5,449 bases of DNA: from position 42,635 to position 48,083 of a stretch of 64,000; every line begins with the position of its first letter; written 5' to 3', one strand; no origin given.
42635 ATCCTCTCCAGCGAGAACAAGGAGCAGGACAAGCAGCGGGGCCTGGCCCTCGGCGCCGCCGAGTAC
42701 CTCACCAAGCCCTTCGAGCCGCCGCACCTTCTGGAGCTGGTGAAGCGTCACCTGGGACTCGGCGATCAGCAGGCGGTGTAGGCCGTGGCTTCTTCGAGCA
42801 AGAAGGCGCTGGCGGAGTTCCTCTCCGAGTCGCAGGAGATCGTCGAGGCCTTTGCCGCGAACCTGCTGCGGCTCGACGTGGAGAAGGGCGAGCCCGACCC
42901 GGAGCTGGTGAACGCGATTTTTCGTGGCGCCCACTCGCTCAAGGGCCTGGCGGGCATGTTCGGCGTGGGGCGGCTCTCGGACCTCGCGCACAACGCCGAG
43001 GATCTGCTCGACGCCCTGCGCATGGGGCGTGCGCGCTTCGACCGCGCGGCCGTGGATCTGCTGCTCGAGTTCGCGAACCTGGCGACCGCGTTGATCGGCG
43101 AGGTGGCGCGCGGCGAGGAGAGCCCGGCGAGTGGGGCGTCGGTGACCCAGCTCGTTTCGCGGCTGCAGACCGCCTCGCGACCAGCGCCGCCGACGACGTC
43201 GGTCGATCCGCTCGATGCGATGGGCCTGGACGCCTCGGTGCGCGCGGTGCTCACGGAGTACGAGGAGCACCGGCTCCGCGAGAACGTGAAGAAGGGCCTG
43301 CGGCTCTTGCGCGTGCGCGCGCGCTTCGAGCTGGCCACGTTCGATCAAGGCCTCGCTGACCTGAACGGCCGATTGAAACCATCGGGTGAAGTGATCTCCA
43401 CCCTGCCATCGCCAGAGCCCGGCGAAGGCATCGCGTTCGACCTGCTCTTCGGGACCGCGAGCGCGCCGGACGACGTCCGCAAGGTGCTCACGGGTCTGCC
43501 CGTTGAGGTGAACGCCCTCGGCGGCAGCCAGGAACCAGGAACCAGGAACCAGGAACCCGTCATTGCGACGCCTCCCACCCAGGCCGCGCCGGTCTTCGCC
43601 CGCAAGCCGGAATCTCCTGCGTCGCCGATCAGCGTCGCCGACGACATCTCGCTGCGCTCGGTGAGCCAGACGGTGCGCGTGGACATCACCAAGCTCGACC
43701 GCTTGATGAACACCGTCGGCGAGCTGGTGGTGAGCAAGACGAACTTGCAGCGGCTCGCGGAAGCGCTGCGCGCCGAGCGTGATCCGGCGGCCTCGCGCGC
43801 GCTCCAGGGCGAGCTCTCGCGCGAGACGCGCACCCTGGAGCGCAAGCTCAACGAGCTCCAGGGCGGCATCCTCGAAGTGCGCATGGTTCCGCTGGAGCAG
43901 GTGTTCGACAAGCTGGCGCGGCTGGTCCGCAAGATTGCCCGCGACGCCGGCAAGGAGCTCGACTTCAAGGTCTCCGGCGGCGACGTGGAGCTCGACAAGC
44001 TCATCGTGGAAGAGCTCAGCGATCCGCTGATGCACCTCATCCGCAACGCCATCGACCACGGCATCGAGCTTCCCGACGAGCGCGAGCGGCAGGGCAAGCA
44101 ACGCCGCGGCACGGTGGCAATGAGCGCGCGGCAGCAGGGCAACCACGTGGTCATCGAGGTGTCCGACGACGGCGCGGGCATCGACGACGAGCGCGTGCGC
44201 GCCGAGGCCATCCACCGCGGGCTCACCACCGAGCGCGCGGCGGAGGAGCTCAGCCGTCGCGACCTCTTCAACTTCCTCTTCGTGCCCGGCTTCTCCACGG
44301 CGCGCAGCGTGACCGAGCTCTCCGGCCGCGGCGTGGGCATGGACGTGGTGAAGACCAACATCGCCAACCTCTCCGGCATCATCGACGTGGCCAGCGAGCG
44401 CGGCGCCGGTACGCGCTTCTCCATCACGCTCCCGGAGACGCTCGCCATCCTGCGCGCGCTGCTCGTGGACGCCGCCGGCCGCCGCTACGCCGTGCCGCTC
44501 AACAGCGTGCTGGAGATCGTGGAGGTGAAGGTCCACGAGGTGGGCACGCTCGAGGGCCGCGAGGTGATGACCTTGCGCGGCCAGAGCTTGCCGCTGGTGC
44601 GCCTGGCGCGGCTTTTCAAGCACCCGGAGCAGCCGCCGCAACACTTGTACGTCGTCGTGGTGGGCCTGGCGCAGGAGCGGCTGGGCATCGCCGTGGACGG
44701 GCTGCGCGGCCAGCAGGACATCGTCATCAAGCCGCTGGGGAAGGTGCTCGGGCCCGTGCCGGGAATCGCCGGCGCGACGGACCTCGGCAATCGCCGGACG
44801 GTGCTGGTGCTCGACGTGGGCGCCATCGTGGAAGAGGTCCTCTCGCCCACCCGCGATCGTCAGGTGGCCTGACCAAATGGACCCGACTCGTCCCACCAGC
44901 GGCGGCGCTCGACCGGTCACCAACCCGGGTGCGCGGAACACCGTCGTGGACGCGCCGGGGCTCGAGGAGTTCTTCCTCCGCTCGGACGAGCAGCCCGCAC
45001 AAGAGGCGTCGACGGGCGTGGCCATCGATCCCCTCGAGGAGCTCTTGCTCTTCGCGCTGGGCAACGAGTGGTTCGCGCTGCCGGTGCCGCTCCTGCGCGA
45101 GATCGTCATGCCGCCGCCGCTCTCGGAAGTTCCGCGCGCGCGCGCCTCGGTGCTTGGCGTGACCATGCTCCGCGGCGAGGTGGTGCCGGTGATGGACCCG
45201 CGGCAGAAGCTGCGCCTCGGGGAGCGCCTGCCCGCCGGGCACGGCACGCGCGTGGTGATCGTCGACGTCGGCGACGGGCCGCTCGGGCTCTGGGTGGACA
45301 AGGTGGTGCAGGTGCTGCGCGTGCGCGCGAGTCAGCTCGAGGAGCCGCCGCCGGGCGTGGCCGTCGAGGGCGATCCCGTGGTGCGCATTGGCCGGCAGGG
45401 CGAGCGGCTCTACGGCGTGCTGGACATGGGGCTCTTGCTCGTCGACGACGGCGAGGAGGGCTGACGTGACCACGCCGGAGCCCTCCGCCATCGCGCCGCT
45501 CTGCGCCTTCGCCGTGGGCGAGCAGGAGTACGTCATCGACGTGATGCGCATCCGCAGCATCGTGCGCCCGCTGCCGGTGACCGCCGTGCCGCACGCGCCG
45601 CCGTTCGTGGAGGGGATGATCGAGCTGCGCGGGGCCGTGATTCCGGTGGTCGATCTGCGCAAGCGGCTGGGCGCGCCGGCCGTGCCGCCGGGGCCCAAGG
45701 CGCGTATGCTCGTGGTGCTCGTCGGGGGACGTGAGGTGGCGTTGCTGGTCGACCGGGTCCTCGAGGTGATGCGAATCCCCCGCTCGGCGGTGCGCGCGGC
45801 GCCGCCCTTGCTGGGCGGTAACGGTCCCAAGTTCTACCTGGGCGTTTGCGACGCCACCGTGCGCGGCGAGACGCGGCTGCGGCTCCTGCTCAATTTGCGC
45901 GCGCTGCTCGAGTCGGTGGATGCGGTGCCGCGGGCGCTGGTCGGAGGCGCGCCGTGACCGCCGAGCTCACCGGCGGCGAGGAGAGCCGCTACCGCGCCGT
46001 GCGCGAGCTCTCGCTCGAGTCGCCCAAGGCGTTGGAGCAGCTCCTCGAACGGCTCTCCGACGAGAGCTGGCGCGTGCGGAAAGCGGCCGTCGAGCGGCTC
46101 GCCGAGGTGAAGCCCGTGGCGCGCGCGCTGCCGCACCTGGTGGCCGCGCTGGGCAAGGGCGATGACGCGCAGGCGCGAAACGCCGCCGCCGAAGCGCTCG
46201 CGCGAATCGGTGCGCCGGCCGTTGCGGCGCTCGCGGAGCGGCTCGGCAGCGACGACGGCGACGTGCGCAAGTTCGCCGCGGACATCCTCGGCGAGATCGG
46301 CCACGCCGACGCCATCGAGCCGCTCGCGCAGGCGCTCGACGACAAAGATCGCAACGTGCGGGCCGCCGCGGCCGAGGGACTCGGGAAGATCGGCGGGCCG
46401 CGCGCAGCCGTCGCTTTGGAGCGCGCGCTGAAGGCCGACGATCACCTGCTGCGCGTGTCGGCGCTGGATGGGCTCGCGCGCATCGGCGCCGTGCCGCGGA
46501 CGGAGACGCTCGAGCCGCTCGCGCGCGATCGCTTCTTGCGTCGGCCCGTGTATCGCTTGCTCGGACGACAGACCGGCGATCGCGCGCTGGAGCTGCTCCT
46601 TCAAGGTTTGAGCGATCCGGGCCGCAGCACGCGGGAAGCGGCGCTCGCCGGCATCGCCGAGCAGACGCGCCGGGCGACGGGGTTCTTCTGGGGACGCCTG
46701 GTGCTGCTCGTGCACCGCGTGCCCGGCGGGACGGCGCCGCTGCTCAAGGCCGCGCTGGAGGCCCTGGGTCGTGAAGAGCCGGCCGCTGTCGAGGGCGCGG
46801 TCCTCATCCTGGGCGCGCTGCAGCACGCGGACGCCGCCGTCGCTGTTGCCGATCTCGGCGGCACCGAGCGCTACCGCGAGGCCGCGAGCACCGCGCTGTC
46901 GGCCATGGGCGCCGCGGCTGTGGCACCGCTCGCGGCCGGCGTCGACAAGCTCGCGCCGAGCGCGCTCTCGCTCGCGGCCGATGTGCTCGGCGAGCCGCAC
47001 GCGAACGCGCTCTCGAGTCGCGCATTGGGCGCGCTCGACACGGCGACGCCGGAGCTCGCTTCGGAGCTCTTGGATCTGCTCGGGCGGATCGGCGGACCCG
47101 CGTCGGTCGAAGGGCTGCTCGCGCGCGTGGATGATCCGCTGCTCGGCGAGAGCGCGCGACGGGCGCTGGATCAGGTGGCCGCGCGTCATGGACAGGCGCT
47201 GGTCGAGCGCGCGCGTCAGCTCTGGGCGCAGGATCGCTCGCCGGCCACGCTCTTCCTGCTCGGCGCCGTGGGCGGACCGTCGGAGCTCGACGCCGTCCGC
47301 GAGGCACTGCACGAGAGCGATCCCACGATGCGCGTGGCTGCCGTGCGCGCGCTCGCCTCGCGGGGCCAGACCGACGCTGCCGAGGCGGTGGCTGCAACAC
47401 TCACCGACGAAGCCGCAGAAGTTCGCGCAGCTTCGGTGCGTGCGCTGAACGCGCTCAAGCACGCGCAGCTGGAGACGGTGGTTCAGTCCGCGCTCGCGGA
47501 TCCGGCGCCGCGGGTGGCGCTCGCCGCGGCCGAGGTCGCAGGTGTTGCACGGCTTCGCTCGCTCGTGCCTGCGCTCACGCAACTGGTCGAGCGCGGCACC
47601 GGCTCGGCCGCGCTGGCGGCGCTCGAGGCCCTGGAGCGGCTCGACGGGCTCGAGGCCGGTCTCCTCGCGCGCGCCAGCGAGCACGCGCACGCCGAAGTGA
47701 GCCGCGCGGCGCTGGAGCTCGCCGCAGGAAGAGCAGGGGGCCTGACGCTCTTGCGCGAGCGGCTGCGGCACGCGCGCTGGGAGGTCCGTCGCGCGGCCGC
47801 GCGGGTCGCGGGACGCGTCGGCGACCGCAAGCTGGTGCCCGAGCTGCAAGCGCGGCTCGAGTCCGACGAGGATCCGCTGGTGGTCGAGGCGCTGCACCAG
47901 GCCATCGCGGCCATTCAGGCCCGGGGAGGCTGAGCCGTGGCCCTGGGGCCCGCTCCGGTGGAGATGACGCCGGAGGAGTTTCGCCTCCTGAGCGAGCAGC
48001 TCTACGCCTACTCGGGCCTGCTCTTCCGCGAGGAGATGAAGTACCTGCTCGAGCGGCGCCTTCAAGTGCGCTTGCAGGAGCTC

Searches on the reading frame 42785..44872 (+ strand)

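Call 26: search_protein_families(library=pfam, proteins=[window:42785-44872:+], max_evalue=0.001)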
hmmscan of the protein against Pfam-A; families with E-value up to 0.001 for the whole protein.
window:42785-44872:+ (695 aa): 4 families
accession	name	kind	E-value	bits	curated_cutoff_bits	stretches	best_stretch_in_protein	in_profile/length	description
PF01584.24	CheW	-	1.8e-28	99.4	23.5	1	558-684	2-136/138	CheW-like domain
PF02518.31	HATPase_c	-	1.3e-17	64.6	26.4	1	413-552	4-110/111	Histidine kinase-, DNA gyrase B-, and HSP90-like ATPase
PF02895.20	H-kinase_dim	-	1.3e-16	61.2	23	1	294-364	1-67/68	Signal transducing histidine kinase, homodimeric domain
PF01627.28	Hpt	-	1.3e-14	54.7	24.6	1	9-95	3-73/84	Hpt domain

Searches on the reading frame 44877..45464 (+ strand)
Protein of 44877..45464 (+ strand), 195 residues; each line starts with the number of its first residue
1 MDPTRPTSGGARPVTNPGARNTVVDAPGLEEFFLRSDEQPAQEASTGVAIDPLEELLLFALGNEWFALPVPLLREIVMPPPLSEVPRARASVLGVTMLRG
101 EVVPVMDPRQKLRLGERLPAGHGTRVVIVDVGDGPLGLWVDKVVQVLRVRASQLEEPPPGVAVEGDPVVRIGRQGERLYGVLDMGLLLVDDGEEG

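Call 26: search_protein_families(library=pfam, proteins=[window:44877-45464:+], max_evalue=0.001)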
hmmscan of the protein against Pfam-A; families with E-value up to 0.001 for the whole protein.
window:44877-45464:+ (195 aa): 1 family
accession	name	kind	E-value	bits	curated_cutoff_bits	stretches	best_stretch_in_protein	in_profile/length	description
PF01584.24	CheW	-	8.4e-29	100.4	23.5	1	55-188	1-134/138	CheW-like domain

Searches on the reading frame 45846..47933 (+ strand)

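Call 26: search_protein_families(library=pfam, proteins=[window:45846-47933:+], max_evalue=0.001)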
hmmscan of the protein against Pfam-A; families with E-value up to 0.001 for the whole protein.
window:45846-47933:+ (695 aa): 8 families
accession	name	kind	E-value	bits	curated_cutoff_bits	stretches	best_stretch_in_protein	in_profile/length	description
PF13646.12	HEAT_2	-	2.1e-52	175.8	27.7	5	127-210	2-87/88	HEAT repeats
PF02985.28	HEAT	-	7.8e-22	75.7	23.5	1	63-88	2-27/31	HEAT repeat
PF03130.22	HEAT_PBS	-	9e-11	41.6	20.9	1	140-166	1-27/27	PBS lyase HEAT-like repeat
PF13513.12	HEAT_EZ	-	1.9e-07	31.9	27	0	75-121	1-55/55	HEAT-like repeat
PF12717.13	Cnd1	-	1.2e-06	29.1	26.4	0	63-88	23-48/162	non-SMC mitotic condensation complex subunit 1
PF00514.29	Arm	-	2.7e-05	24.5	20.6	0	151-180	8-37/41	Armadillo/beta-catenin-like repeat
PF12765.13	Cohesin_HEAT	-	3.1e-05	24.7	21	0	63-83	20-40/42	HEAT repeat associated with sister chromatid cohesion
PF21581.3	SCD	-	0.00073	20.2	27.5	0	517-539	37-59/75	Stromalin conservative domain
